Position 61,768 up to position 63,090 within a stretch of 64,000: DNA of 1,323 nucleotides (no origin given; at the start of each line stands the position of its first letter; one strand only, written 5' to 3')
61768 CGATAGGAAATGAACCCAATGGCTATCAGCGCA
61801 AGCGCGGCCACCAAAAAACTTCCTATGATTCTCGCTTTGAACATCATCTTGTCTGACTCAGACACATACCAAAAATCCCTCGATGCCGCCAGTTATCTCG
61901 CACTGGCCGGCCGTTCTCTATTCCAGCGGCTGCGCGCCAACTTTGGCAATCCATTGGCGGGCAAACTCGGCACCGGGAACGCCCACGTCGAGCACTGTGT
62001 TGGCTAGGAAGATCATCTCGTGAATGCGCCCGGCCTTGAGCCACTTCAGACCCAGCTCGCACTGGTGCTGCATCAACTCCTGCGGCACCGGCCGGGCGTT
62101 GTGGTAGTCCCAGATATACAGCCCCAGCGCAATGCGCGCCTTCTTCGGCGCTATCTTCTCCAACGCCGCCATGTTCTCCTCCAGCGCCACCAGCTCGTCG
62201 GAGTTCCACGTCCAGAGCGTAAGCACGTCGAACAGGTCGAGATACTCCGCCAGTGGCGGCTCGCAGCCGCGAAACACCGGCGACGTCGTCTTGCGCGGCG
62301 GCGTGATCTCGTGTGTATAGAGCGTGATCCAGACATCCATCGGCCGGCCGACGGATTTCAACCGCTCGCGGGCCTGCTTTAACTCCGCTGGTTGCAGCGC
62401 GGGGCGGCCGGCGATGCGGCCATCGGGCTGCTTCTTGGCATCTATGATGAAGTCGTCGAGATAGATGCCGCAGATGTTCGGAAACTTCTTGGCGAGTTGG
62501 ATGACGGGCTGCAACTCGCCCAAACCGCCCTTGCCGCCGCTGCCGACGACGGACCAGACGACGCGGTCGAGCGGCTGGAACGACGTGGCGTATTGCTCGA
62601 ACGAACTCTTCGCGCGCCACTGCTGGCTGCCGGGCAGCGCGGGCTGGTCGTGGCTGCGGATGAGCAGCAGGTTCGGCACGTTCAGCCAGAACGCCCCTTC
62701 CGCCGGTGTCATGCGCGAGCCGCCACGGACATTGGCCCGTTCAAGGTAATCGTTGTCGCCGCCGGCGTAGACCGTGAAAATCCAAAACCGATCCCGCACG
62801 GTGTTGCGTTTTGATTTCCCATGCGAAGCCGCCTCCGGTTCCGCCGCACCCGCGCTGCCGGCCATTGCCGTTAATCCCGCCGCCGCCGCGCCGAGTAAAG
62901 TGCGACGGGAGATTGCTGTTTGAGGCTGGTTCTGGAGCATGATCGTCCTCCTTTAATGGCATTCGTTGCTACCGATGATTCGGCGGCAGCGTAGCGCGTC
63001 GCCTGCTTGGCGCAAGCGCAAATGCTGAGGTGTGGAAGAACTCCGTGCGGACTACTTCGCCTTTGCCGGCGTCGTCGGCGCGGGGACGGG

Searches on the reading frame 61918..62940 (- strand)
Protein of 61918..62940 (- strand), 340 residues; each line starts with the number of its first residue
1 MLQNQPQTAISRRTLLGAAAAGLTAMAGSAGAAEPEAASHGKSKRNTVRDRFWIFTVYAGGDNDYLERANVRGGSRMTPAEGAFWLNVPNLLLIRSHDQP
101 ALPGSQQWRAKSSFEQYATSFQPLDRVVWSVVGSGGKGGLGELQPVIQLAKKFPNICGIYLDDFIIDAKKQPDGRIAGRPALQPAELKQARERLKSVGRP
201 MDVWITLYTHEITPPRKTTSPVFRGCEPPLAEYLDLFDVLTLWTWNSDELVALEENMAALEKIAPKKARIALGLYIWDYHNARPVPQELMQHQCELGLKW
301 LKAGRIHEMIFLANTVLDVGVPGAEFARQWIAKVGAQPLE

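Call 15: search_protein_families(library=pfam, proteins=[window:61918-62940:-], max_evalue=0.001)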
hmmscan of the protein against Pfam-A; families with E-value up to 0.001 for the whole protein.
window:61918-62940:- (340 aa): 0 families

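Call 34: search_protein_families(library=ncbifam, proteins=[window:61918-62940:-], max_evalue=0.01)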
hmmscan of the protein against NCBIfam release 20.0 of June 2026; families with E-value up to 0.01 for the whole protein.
window:61918-62940:- (340 aa): 0 families

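Call 35: search_protein_families(library=pfam, proteins=[window:61918-62940:-], max_evalue=1)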
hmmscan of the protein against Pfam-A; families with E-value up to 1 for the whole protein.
window:61918-62940:- (340 aa): 1 family
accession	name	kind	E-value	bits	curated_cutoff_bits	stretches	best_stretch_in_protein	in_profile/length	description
PF05757.16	PsbQ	-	0.13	12.8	26.9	1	5-52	35-92/204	Oxygen evolving enhancer protein 3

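Call 72: search_solved_structures(query=window:61918-62940:-, max_evalue=10)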
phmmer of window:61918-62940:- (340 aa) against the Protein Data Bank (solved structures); distinct sequences matched with E-value up to 10: 1.
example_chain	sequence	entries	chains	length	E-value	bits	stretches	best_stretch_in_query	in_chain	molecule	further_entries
9kz9_Q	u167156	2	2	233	1.8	10.5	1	7-36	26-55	PsaQ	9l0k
